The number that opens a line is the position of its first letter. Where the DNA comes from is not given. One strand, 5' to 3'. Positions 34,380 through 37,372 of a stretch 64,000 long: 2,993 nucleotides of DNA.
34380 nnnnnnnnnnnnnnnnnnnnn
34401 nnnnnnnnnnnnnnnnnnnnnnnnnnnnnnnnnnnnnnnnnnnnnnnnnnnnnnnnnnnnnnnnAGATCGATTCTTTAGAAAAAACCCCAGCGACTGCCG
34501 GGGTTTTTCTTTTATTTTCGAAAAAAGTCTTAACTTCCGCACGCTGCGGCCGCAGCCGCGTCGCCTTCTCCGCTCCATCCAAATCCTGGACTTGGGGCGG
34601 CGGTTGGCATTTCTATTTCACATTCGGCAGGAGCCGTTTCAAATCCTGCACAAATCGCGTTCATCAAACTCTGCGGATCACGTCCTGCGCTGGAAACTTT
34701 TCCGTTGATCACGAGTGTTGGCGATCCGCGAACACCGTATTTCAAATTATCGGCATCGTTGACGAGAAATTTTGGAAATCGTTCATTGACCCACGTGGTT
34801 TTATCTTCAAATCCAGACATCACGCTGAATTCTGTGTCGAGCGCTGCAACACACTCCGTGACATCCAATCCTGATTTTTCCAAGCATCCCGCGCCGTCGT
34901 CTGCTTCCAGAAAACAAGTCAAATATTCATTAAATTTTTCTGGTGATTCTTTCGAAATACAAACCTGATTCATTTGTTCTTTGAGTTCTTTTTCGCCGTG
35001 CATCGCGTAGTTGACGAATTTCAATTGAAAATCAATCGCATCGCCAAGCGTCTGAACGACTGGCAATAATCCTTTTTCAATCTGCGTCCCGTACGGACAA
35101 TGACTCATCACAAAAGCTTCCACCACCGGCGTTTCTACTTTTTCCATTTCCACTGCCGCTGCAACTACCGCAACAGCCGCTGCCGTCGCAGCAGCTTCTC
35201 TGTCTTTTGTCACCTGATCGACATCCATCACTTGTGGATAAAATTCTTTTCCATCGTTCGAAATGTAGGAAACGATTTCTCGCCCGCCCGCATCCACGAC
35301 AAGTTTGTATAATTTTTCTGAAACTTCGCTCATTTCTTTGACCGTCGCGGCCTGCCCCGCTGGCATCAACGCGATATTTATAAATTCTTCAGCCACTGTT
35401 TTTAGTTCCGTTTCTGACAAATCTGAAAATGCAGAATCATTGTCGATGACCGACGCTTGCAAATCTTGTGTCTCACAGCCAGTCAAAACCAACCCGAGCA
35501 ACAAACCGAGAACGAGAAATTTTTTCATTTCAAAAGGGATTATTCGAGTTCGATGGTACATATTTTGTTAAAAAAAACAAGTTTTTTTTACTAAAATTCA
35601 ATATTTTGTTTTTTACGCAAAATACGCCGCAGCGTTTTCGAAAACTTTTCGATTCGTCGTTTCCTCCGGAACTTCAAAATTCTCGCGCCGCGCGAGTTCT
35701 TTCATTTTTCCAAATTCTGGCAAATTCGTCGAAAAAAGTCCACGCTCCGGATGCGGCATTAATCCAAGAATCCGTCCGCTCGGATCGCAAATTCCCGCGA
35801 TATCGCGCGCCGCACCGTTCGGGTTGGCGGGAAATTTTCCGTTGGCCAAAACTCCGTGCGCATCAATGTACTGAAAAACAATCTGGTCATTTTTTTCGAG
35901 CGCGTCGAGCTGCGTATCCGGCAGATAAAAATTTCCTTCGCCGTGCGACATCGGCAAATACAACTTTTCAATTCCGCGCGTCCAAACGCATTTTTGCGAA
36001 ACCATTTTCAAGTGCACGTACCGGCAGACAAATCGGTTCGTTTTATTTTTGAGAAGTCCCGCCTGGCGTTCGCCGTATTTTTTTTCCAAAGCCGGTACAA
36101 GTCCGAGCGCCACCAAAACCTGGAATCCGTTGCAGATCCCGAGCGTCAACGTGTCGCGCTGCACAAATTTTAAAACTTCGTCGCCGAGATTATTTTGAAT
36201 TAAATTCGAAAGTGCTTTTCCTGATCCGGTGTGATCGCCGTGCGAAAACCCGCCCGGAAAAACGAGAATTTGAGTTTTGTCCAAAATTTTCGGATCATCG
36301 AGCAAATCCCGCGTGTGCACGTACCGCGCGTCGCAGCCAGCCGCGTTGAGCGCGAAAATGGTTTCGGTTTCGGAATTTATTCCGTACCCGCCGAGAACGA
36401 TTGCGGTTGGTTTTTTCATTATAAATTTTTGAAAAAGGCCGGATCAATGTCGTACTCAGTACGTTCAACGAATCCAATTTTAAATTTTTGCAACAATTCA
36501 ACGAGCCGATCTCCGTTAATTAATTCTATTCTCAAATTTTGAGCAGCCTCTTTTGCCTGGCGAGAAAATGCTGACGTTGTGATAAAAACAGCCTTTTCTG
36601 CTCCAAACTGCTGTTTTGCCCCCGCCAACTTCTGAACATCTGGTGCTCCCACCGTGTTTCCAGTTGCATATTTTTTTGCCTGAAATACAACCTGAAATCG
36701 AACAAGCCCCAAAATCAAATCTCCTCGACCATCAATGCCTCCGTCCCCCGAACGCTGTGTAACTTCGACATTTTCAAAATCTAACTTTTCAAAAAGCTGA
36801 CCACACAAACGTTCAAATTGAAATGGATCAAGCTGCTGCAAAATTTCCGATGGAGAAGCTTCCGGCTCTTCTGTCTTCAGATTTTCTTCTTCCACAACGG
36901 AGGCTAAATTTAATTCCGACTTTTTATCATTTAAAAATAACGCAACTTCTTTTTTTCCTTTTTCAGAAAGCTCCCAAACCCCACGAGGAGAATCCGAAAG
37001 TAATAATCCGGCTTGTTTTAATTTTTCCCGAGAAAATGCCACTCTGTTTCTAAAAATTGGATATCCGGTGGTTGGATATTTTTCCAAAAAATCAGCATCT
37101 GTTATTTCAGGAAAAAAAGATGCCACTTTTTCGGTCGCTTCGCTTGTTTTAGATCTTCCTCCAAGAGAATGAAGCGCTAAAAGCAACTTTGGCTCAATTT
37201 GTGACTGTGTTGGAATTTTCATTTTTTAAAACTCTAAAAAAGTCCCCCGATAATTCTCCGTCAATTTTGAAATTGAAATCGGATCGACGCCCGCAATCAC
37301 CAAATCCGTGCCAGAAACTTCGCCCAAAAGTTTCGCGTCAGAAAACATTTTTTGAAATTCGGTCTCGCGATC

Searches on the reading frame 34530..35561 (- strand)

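Call 57: search_protein_families(library=pfam, proteins=[window:34530-35561:-], max_evalue=0.01)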
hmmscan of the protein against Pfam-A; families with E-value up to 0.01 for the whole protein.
window:34530-35561:- (343 aa): 3 families
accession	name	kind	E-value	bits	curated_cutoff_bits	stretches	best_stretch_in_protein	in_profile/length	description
PF03227.22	GILT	-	0.00056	20.6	22.4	0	147-220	2-75/107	Gamma interferon inducible lysosomal thiol reductase (GILT)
PF13192.12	Thioredoxin_3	-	0.0016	18.9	24.8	1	273-297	43-67/76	Thioredoxin domain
PF13462.12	Thioredoxin_4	-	0.0019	18.8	23.2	1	146-303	16-163/165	Thioredoxin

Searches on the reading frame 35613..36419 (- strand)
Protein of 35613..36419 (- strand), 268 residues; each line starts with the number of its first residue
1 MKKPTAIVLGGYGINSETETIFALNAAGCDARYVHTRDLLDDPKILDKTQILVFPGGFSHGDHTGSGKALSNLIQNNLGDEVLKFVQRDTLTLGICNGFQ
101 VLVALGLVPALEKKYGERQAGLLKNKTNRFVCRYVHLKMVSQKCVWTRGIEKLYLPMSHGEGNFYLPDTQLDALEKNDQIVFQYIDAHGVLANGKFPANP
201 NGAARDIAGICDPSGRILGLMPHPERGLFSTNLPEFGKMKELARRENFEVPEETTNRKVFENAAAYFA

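Call 57: search_protein_families(library=pfam, proteins=[window:35613-36419:-], max_evalue=0.01)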
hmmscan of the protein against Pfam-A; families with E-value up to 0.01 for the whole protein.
window:35613-36419:- (268 aa): 2 families
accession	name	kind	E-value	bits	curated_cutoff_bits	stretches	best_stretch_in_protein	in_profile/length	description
PF13507.12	GATase_5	-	1.9e-74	250.5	27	1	3-267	1-260/260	CobB/CobQ-like glutamine amidotransferase domain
PF07685.20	GATase_3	-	0.00058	20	27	1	45-103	37-89/196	CobB/CobQ-like glutamine amidotransferase domain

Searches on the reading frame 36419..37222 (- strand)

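Call 57: search_protein_families(library=pfam, proteins=[window:36419-37222:-], max_evalue=0.01)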
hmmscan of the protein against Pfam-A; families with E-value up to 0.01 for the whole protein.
window:36419-37222:- (267 aa): 4 families
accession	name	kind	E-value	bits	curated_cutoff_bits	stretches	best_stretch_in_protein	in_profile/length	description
PF04471.18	Mrr_cat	-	4.3e-32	111.1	21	1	128-244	1-115/115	Restriction endonuclease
PF14338.12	Mrr_N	-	1.9e-14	54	29.5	1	12-91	7-83/87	Mrr N-terminal domain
PF22722.2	NA-iREase1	-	4.8e-13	49.5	27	1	136-242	1-106/106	NACHT-associated inactive Restriction Endonuclease 1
PF13156.12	Mrr_cat_2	-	0.0017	18.6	22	1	180-241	47-111/127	Restriction endonuclease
